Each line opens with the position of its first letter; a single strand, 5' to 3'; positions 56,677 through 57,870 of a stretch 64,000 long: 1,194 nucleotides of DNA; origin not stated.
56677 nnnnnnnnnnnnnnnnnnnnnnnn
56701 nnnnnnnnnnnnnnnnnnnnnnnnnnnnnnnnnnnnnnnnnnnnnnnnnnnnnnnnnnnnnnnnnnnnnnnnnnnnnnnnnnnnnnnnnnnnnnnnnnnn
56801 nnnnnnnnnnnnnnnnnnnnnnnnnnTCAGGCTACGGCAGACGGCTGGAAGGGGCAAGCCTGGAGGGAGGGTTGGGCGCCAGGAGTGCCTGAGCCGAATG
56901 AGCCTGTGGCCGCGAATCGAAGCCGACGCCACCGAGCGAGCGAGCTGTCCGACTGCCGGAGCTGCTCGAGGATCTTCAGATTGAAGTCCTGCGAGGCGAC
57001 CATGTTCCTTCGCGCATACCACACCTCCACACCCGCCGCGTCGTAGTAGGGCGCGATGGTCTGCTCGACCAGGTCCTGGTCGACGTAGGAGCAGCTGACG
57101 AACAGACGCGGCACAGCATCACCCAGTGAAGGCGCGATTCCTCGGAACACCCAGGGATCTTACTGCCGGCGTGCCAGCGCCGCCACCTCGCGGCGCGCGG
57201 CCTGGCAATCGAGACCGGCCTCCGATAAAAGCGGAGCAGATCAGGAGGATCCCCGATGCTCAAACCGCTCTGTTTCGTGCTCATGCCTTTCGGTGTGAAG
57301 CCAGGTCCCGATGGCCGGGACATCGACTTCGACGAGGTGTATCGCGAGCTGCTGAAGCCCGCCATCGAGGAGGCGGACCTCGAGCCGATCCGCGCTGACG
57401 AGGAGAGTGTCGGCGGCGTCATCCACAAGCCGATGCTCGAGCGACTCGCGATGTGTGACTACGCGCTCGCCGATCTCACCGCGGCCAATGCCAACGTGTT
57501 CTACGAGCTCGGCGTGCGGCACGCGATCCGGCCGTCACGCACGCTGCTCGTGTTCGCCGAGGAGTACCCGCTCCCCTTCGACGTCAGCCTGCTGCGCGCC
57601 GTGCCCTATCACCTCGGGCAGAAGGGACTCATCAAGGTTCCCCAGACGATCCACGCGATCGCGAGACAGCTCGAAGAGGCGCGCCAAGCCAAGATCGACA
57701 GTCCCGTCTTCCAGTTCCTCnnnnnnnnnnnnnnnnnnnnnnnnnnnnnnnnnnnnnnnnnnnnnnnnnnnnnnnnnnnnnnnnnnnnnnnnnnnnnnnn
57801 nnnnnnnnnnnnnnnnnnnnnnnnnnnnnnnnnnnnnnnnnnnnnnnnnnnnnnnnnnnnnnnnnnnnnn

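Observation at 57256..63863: Candidate novel signalling or defence island: NDT-like/TPR protein opposite a giant coiled-coil lipoprotein operon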

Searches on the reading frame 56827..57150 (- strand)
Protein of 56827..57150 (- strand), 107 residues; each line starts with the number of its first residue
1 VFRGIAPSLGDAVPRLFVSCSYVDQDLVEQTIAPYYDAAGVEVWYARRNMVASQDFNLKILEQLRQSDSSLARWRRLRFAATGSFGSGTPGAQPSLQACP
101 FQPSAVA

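Call 3: search_protein_families(library=pfam, proteins=[window:56827-57150:-], max_evalue=1)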
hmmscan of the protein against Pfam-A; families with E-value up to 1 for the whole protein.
window:56827-57150:- (107 aa): 1 family
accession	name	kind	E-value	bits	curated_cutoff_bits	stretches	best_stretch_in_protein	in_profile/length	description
PF13676.11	TIR_2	-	6e-05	24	28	1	17-72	2-56/122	TIR domain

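Call 4: search_protein_families(library=padloc, proteins=[window:56827-57150:-], max_evalue=1)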
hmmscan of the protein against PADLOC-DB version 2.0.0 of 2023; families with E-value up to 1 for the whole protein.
window:56827-57150:- (107 aa): 0 families

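Call 5: search_protein_families(library=ncbifam, proteins=[window:56827-57150:-], max_evalue=1)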
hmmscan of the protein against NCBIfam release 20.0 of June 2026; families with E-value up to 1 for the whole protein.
window:56827-57150:- (107 aa): 0 families

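Call 8: search_protein_families(library=phrogs, proteins=[window:56827-57150:-], max_evalue=0.1)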
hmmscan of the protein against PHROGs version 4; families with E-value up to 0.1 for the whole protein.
window:56827-57150:- (107 aa): 0 families

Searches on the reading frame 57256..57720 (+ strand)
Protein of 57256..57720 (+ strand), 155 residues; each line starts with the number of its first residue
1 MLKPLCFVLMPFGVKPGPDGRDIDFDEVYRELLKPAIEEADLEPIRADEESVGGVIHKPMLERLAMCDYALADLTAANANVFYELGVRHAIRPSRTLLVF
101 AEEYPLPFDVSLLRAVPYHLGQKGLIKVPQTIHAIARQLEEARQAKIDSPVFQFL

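Call 26: search_protein_families(library=pfam, proteins=[window:57256-57720:+], max_evalue=0.01)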
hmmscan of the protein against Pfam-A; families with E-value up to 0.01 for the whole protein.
window:57256-57720:+ (155 aa): 0 families

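Call 51: search_solved_structures(query=A2, max_evalue=10, show_alignments=3)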
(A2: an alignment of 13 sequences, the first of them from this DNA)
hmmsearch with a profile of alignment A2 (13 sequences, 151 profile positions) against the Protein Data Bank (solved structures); distinct sequences matched with E-value up to 10: 16.
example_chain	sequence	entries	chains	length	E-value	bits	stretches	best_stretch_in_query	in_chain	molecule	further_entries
2klh_A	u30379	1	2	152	6.4e-05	25.9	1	28-105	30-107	c-Myc-responsive protein Rcl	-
4fyh_A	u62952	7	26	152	0.00012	25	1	28-105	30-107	Deoxyribonucleoside 5'-monophosphate N-glycosidase | 2'-deoxynucleoside 5'-phosphate N-hydrolase 1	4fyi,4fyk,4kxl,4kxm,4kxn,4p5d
2khz_A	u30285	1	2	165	0.00026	23.9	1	29-105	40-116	c-Myc-responsive protein Rcl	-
8rpt_B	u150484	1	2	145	0.0031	20.4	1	37-105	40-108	2'-deoxynucleoside 5'-phosphate N-hydrolase 1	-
8rps_C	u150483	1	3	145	0.0057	19.6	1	37-105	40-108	2'-deoxynucleoside 5'-phosphate N-hydrolase 1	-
8rqd_C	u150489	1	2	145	0.01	18.8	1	37-105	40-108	2'-deoxynucleoside 5'-phosphate N-hydrolase 1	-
8os9_A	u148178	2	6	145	0.01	18.8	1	37-105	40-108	2'-deoxynucleoside 5'-phosphate N-hydrolase 1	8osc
9da1_A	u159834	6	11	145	0.01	18.8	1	37-105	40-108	5-hydroxymethyl-dUMP N-hydrolase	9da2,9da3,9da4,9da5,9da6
8qhr_A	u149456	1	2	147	0.011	18.7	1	38-105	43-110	2'-deoxynucleoside 5'-phosphate N-hydrolase 1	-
9i3q_A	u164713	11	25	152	0.011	18.6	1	37-105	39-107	5-hydroxymethyl-dUMP N-hydrolase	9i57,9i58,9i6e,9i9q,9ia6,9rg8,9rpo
4p5e_A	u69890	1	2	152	0.011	18.6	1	37-105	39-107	2'-deoxynucleoside 5'-phosphate N-hydrolase 1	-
8qhq_A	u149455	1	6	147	0.099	15.5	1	37-105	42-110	2'-deoxynucleoside 5'-phosphate N-hydrolase 1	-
7un8_A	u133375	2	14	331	0.11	15.4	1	74-145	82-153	CD-NTase-associated protein 12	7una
8jsj_A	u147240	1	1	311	0.19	14.6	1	78-128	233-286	PycTIR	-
9f8e_A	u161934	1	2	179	0.59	13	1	58-115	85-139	S-layer protein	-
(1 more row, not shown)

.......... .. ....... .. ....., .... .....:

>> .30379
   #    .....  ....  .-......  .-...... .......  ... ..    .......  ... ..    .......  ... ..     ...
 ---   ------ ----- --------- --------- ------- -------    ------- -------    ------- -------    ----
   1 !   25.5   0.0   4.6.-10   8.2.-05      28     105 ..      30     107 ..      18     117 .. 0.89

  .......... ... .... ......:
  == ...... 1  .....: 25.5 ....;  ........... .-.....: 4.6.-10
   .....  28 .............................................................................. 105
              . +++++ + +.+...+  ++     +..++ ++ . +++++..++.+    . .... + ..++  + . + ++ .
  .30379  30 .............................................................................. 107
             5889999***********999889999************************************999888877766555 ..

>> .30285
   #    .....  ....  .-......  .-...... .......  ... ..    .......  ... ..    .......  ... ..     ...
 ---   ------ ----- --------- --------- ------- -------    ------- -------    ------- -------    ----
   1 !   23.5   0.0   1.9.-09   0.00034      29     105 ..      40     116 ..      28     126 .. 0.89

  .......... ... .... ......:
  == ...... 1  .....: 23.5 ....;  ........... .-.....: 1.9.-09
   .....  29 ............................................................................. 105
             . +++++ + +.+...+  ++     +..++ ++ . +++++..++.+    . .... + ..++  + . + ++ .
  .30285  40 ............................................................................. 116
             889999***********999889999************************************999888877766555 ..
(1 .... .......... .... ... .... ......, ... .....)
